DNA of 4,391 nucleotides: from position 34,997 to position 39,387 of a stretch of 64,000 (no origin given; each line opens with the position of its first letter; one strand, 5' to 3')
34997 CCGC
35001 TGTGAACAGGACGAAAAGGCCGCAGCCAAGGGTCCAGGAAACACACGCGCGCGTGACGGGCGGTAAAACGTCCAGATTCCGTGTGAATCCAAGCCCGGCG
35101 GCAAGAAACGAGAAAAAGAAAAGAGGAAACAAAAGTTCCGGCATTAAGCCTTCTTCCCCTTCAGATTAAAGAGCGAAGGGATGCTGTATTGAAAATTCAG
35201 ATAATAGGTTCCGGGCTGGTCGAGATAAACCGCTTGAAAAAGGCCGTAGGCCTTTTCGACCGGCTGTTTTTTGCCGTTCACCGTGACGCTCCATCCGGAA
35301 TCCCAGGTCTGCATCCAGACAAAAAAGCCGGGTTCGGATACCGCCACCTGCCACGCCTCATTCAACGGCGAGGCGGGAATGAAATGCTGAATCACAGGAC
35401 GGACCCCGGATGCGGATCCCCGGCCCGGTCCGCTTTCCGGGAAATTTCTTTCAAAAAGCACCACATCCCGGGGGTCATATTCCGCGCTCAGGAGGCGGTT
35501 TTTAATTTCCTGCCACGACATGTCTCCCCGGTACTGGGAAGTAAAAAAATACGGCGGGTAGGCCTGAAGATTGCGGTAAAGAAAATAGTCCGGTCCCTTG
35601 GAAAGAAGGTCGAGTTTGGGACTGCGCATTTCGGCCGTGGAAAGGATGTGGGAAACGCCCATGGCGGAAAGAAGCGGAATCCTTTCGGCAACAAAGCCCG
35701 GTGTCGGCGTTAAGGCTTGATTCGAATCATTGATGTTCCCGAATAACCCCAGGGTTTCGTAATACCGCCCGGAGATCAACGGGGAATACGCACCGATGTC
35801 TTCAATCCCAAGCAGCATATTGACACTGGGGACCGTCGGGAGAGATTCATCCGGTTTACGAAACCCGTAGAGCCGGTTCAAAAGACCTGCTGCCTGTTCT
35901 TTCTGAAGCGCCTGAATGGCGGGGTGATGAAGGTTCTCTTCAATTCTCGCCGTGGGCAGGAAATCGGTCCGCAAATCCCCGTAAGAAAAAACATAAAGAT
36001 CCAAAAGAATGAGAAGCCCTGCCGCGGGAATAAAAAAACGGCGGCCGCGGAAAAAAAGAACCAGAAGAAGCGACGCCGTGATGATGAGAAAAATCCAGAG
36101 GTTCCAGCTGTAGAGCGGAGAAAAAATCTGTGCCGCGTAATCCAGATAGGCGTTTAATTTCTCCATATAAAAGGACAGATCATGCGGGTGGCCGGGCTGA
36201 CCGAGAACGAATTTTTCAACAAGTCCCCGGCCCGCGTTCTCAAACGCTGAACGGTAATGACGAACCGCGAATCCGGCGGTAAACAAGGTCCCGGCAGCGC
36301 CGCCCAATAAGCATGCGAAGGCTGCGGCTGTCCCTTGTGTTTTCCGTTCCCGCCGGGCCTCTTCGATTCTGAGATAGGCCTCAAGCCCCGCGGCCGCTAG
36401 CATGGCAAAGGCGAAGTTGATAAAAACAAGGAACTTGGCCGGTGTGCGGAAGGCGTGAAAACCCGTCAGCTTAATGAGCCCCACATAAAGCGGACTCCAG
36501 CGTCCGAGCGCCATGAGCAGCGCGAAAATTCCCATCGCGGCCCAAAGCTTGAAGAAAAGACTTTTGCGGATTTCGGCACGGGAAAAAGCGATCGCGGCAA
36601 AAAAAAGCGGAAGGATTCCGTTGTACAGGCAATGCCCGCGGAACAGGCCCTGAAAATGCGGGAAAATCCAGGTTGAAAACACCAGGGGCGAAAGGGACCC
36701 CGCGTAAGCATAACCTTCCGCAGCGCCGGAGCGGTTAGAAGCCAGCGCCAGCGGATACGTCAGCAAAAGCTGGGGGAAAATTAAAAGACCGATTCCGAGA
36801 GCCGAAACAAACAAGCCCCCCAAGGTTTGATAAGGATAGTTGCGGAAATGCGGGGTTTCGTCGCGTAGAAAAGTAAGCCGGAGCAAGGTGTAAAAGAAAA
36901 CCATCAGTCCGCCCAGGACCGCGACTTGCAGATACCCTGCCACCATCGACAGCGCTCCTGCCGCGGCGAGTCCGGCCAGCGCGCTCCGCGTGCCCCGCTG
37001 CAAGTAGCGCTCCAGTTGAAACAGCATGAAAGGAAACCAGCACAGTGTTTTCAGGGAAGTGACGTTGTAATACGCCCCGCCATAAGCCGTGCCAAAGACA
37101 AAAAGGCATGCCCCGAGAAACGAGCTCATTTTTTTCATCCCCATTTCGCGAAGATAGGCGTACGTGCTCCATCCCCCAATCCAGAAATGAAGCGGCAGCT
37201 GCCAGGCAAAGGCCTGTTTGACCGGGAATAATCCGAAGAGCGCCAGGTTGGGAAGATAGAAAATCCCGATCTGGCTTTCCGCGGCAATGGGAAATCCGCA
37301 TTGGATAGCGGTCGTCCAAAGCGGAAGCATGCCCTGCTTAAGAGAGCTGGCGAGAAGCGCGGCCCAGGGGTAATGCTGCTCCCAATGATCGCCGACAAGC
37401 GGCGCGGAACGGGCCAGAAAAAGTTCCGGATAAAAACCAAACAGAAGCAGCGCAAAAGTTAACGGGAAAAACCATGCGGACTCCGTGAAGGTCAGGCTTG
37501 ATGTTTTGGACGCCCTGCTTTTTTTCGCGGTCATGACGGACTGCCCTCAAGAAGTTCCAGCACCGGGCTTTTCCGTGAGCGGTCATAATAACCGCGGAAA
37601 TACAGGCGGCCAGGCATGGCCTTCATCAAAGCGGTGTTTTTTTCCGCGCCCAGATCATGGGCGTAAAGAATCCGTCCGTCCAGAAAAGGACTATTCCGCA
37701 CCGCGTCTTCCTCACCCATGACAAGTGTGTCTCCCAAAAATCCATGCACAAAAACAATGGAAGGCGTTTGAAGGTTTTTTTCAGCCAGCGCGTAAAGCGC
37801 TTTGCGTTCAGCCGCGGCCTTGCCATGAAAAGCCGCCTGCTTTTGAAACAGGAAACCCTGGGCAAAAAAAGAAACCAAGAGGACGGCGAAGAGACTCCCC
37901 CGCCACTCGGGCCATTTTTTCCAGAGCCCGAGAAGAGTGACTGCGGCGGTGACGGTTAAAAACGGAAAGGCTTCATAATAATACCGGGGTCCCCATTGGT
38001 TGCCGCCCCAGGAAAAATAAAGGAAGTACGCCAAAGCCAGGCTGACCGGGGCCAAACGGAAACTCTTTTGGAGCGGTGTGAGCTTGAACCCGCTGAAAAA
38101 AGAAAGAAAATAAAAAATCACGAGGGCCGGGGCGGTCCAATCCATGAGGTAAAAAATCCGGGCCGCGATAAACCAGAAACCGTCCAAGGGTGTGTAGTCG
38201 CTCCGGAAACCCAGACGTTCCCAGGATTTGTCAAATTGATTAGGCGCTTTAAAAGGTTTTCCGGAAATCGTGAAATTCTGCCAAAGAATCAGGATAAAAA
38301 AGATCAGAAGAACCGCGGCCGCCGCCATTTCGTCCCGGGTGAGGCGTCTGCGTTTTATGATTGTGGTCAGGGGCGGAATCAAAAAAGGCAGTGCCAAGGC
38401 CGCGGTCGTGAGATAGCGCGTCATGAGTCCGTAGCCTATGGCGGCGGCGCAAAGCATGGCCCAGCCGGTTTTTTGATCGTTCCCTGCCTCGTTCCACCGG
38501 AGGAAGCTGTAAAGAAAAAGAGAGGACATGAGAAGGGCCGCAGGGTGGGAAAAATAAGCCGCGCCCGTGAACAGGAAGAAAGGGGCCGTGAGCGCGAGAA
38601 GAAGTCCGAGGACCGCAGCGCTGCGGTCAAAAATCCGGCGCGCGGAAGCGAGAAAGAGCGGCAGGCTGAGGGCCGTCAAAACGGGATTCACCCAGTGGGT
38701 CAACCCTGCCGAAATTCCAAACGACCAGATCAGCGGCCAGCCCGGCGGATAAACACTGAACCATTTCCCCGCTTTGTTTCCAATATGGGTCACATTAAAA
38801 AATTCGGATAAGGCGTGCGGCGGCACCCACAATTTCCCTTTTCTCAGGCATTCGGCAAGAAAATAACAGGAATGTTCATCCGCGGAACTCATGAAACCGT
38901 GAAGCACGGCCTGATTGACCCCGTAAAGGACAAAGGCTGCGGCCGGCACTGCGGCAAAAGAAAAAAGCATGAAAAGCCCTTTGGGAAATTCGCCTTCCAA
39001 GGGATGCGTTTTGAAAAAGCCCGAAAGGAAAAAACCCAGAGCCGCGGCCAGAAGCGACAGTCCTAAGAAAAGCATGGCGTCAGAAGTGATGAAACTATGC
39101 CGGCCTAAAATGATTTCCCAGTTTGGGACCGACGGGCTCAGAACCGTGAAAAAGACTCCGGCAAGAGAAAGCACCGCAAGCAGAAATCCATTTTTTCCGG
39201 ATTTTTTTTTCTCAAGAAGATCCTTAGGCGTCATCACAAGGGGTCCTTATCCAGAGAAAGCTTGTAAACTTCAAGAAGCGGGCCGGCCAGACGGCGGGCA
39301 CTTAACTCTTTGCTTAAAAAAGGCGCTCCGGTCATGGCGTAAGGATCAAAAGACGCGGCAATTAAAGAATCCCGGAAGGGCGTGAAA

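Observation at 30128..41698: Translationally coupled operon of two polyprenol-phosphate-sugar synthases and five GT-C-fold membrane glycosyltransferases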

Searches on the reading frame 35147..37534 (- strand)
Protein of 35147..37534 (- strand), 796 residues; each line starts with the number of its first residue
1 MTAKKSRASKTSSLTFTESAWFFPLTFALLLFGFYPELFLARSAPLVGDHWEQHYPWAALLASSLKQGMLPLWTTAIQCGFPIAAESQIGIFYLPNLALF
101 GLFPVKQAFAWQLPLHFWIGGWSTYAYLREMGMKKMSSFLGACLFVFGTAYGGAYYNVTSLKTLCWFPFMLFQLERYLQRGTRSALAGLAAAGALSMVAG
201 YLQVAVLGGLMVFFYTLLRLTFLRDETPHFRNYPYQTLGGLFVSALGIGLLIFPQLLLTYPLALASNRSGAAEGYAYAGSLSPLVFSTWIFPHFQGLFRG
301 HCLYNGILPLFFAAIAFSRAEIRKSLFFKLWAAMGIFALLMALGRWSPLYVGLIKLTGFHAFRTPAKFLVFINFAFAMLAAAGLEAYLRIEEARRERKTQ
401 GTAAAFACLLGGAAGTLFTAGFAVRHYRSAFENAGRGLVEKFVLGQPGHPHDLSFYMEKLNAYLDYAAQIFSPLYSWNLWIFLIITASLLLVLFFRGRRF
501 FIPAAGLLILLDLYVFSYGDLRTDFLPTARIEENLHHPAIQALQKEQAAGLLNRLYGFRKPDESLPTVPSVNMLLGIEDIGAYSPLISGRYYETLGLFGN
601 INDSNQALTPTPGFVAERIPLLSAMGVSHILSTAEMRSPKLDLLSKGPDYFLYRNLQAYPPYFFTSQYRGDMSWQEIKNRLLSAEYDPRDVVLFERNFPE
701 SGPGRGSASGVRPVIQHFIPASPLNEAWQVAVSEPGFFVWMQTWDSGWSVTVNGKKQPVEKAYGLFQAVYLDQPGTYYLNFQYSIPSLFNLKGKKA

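Call 4: search_protein_families(library=pfam, proteins=[window:35147-37534:-], max_evalue=0.01)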
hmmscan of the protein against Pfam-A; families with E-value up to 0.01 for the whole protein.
window:35147-37534:- (796 aa): 1 family
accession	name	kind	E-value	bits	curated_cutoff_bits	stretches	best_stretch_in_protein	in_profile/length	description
PF09586.16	YfhO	-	1.2e-06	27.6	28.5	1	25-605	4-528/835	Bacterial membrane protein YfhO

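Call 5: search_protein_families(library=ncbifam, proteins=[window:35147-37534:-], max_evalue=0.01)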
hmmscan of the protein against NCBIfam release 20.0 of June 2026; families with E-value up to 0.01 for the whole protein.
window:35147-37534:- (796 aa): 0 families

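Call 13: find_encoding_contigs(protein=window:35147-37534:-, flank=10000, max_places=6)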
Protein window:35147-37534:- (796 aa): no gene with exactly this product is on record in the collection.

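Call 28: find_homologous_proteins(query=window:35147-37534:-, max_evalue=0.00001)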
Query window:35147-37534:- (796 aa): 157 proteins with E <= 0.00001 among 8000 candidates; the best 120 are listed.
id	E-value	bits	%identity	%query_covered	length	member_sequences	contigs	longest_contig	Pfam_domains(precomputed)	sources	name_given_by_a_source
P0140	0.0e+0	1814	100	100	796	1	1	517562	PF09586.17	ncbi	-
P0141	8.6e-253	859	83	58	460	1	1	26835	-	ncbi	-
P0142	2.5e-227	775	51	96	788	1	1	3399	-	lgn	-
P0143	1.1e-209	717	45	97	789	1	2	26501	PF09586.17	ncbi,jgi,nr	ncbi:MAG TPA: hypothetical protein VL688_01285 [Verrucomicrobiae bacterium]|jgi:hypothetical protein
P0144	3.4e-201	689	43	96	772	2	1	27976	-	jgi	-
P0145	3.2e-196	672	45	96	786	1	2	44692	-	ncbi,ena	-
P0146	9.3e-194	664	45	94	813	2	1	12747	-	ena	-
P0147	1.3e-191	657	44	96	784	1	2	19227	-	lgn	-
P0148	1.9e-191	657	45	97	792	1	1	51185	-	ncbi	ncbi:MAG: hypothetical protein ABH891_01165 [Candidatus Omnitrophota bacterium]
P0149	9.2e-191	654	43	96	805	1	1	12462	-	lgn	-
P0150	6.8e-190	651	43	96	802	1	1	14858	PF09586.17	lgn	-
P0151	1.3e-189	651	43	97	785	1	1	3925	-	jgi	jgi:hypothetical protein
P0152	4.6e-189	649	45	95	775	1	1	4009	PF09586.17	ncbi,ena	-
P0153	4.9e-188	645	45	94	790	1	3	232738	-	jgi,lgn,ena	-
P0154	7.2e-187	641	44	95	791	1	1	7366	-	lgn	-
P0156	4.8e-186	639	43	95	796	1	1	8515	PF09586.17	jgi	-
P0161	4.4e-184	632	44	95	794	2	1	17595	PF10131.16,PF09586.17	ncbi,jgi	ncbi:MAG: hypothetical protein WC352_02245 [Candidatus Omnitrophota bacterium]|jgi:hypothetical prot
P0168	5.5e-183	629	44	95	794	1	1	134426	PF09586.17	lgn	-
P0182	1.5e-179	617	43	95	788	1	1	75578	PF09586.17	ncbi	ncbi:MAG: hypothetical protein V1882_00360 [Candidatus Omnitrophota bacterium]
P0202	9.0e-175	601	43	95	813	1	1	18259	PF09586.17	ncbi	-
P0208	1.8e-173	597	42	96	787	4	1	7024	PF09586.17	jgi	-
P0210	8.5e-173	595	43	94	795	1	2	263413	PF09586.17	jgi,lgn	jgi:hypothetical protein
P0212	3.3e-171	590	42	93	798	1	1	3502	PF09586.17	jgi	jgi:hypothetical protein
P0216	1.7e-168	581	40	94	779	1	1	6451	PF09586.17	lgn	-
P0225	2.3e-160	554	41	96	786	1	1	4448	PF09586.17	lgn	-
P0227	1.5e-159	551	40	94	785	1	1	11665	PF09586.17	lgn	-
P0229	4.4e-157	543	40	94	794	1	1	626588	PF09586.17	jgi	-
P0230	9.8e-157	542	40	95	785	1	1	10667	PF09586.17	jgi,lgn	-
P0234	1.1e-149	518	38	93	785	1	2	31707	PF09586.17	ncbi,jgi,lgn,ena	-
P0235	2.3e-149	517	39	96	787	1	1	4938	PF09586.17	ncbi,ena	-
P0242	3.7e-26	110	26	71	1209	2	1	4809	PF09586.17,PF00535.33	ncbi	-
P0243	5.1e-25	106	28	48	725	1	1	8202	PF09586.17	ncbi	-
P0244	8.2e-24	102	26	94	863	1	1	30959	PF09586.17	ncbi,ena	-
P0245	2.0e-22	98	28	44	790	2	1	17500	PF09586.17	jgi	-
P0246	1.1e-21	95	28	46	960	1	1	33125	PF09586.17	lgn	-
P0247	3.0e-21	94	31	44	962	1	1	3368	PF09586.17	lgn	-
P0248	1.7e-19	88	29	44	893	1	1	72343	PF09586.17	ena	-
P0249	2.0e-19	88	25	95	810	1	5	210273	PF09586.17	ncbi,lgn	-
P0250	1.1e-18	85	31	37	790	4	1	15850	PF09586.17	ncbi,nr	ncbi:MAG: hypothetical protein JW850_03380 [Thermoflexales bacterium]|nr:hypothetical protein [Therm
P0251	5.1e-18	83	25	94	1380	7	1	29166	PF01943.23,PF09586.17,PF13440.12,PF03023.20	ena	-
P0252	2.3e-15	74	26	42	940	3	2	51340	PF09586.17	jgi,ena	-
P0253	6.3e-15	73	28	46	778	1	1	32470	PF09586.17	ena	-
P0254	7.4e-14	69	29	24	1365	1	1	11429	PF01943.23,PF09586.17,PF01554.24,PF13440.12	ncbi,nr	ncbi:MAG: oligosaccharide flippase family protein [Chloroflexi bacterium]|nr:oligosaccharide flippas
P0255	8.8e-14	69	43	9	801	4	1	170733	PF09586.17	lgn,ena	-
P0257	1.1e-13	69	24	90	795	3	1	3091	PF09586.17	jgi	jgi:hypothetical protein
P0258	1.9e-13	68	26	82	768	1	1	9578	PF09586.17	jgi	jgi:hypothetical protein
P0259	4.0e-13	67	24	91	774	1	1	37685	PF09586.17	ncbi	-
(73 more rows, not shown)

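Call 49: predict_structure(alignment_id=A2)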
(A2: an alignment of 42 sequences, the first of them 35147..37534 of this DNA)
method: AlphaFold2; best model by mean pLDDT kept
length: 796 residues; sequences in the alignment: 42
mean_pLDDT: 89.7   pTM: 0.91
mean pLDDT of the five models: 89.7, 88.0, 88.0, 87.6, 87.4
residues with pLDDT >= 90: 571; 70-90: 169; 50-70: 33; < 50: 23
segments of 3 or more residues with pLDDT < 50: 1-8, 10-14, 705-707, 793-796
pLDDT, mean of each block of 10 residues (from residue 1): 46 63 94 95 91 90 93 84 68 94 96 95 97 96 92 62 94 97 97 93 91 97 92 96 97 89 81 87 94 91 95 95 95 98 94 90 85 97 93 77 94 94 95 95 86 94 95 94 96 85 95 91 88 91 96 94 89 92 88 92 84 96 97 96 97 94 93 96 96 83 51 73 88 93 92 96 96 94 79 47
secondary structure, 60 per line:
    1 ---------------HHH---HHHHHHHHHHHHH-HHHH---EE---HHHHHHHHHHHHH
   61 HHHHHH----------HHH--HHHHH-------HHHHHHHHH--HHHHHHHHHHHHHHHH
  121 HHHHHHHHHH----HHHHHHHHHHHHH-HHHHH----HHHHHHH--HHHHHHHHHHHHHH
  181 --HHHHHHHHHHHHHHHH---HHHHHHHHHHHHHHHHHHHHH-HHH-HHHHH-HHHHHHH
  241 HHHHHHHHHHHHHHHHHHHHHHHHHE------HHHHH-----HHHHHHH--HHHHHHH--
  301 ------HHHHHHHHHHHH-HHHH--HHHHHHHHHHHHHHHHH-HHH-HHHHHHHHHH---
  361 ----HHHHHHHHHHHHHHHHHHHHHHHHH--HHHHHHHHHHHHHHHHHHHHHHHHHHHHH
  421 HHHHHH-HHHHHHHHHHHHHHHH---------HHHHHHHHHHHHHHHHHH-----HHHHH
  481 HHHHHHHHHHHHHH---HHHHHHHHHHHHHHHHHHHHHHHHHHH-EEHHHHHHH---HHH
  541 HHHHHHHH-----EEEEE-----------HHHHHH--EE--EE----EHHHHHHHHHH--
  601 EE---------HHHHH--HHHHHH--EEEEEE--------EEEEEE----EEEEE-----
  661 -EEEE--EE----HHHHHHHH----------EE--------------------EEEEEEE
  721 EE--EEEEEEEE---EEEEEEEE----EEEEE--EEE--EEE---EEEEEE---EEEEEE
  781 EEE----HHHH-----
elements in order (helices of 4 or more, strands of 3 or more residues): H22-34 H36-39 H48-66 H82-86 H94-102 H105-130 H135-147 H149-153 H158-164 H167-180 H183-198 H202-222 H228-232 H234-265 H273-277 H283-289 H292-298 H307-318 H320-323 H326-342 H348-357 H365-389 H392-426 H428-443 H453-470 H476-494 H498-524 H528-534 H538-548 E554-558 H570-575 H589-598 H612-616 H619-624 E627-632 E641-646 E651-655 E662-665 H674-681 E714-722 E725-732 E736-743 E748-752 E755-757 E760-762 E766-771 E775-783 H788-791

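Call 51: fold_search(model_id=the predicted structure, library=pdb)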
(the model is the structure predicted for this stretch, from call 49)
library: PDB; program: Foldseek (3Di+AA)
matches with E <= 10: 322; with E <= 0.001: 7
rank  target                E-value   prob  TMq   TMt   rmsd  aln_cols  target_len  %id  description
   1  5f15                  6.9e-07  1.00  0.42  0.57   9.0       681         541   14  Crystal Structure of ArnT from Cupriavidus metallidurans bound to Undecaprenyl phosphate (released 2016-02-17)
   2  6w98_A                2.2e-05  1.00  0.40  0.26  22.1       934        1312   11  Single-Particle Cryo-EM Structure of Arabinofuranosyltransferase AftD from Mycobacteria (released 2020-05-13)
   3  6wby                  2.4e-05  1.00  0.36  0.25  22.6       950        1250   11  Single-Particle Cryo-EM Structure of Arabinofuranosyltransferase AftD from Mycobacteria, Mutant R1389S Class 2 (released 2020-05-13)
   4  6wbx                  1.4e-04  1.00  0.33  0.22  23.7       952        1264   12  Single-Particle Cryo-EM Structure of Arabinofuranosyltransferase AftD from Mycobacteria, Mutant R1389S Class 1 (released 2020-05-13)
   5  6gxc_A                1.5e-04  1.00  0.31  0.35  21.1       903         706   10  Bacterial oligosaccharyltransferase PglB in complex with an inhibitory peptide and a reactive lipid-linked oligosaccha (released 2018-11-14)
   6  5ogl_A                1.7e-04  1.00  0.30  0.34  14.7       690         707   11  Structure of bacterial oligosaccharyltransferase PglB in complex with an acceptor peptide and an lipid-linked oligosac (released 2017-10-25)
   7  8if8_C                5.3e-04  1.00  0.33  0.41  17.0       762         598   10  Arabinosyltransferase AftA (released 2023-05-31)
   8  8agc_A                3.6e-03  1.00  0.30  0.34  19.0       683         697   10  Structure of yeast oligosaccharylransferase complex with lipid-linked oligosaccharide and non-acceptor peptide bound (released 2022-12-07)
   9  7oci_F                4.3e-03  1.00  0.32  0.38  13.8       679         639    9  Cryo-EM structure of yeast Ost6p containing oligosaccharyltransferase complex (released 2022-02-16)
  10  3rce_A                5.0e-03  1.00  0.32  0.37  21.0       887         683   10  Bacterial oligosaccharyltransferase PglB (released 2011-06-15)
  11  7zli_A                5.0e-03  1.00  0.30  0.35  17.6       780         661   11  Cryo-EM structure of C-mannosyltransferase CeDPY19, in complex with Dol25-P-Man and bound to CMT2-Fab and anti-Fab nan (released 2023-01-11)
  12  8age_A                7.6e-03  1.00  0.29  0.34  14.4       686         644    9  Structure of yeast oligosaccharylransferase complex with acceptor peptide bound (released 2022-12-07)
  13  8agb_A                8.2e-03  1.00  0.25  0.29  14.0       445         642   12  Structure of yeast oligosaccharylransferase complex with lipid-linked oligosaccharide bound (released 2022-12-07)
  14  9n9j_I                8.9e-03  1.00  0.31  0.34  18.4       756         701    9  Structure of a GRP94 folding intermediate engaged with a CCDC134- and FKBP11-bound secretory translocon (released 2025-11-19)
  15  7bve_A                9.3e-03  0.97  0.27  0.22  19.5       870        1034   12  Cryo-EM structure of Mycobacterium smegmatis arabinosyltransferase EmbC2-AcpM2 in complex with ethambutol (released 2020-04-29)
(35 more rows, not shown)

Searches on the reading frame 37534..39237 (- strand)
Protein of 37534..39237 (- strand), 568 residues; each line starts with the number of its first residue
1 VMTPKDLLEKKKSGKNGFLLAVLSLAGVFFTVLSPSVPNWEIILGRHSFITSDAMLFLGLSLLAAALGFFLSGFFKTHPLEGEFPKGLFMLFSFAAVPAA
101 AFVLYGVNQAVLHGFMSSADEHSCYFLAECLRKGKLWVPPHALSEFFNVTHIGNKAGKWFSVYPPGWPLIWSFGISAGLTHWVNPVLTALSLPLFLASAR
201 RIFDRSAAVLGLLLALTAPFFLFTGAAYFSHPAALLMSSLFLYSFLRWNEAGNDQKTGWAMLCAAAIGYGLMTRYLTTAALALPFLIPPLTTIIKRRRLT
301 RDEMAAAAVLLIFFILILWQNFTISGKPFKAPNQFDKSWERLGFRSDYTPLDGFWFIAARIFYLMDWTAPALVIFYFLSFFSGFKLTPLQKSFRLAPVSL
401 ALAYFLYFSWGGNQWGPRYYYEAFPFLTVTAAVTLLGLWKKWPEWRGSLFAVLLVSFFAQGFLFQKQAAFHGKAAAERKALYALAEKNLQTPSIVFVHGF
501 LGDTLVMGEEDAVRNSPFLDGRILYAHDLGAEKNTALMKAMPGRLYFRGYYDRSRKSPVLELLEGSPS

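Call 4: search_protein_families(library=pfam, proteins=[window:37534-39237:-], max_evalue=0.01)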
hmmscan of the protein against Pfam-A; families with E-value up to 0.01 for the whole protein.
window:37534-39237:- (568 aa): 2 families
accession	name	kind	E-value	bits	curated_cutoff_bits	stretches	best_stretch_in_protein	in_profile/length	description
PF13231.12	PMT_2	-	1.4e-08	35.5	26.1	1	182-317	26-155/160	Dolichyl-phosphate-mannose-protein mannosyltransferase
PF25230.1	DUF7846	-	0.0085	16.4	26.3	0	511-548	18-55/177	Domain of unknown function (DUF7846)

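Call 5: search_protein_families(library=ncbifam, proteins=[window:37534-39237:-], max_evalue=0.01)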
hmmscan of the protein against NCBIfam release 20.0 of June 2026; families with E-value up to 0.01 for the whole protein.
window:37534-39237:- (568 aa): 1 family
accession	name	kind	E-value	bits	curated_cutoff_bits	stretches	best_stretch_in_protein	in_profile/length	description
NF047440.1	LA3751_2_3_fam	subfamily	2.8e-14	52.8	200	1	129-468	48-385/460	LA_3751/LA_3752 family putative glycosyltransferase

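Call 35: search_solved_structures(query=window:37534-39237:-, max_evalue=1)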
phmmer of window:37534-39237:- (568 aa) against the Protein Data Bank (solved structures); distinct sequences matched with E-value up to 1: 3.
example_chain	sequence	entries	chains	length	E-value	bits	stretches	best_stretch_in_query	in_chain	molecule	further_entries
8abu_A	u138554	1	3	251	0.26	13.2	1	319-369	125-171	SnoaL-like domain-containing protein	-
8abt_A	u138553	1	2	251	0.26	13.2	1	319-369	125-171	SnoaL-like domain-containing protein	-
8abv_A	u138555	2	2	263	0.27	13.1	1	319-368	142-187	SnoaL-like domain-containing protein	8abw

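Call 82: search_solved_structures(query=A5, max_evalue=1)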
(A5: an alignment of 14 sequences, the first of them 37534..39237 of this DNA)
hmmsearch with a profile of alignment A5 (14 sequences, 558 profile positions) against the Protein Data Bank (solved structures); distinct sequences matched with E-value up to 1: 2.
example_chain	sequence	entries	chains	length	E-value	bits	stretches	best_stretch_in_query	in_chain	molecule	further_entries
7ajq_A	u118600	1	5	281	0.24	13.2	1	430-483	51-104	Biopolymer transport protein ExbB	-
6ye4_A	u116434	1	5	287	0.25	13.1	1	430-483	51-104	Biopolymer transport protein ExbB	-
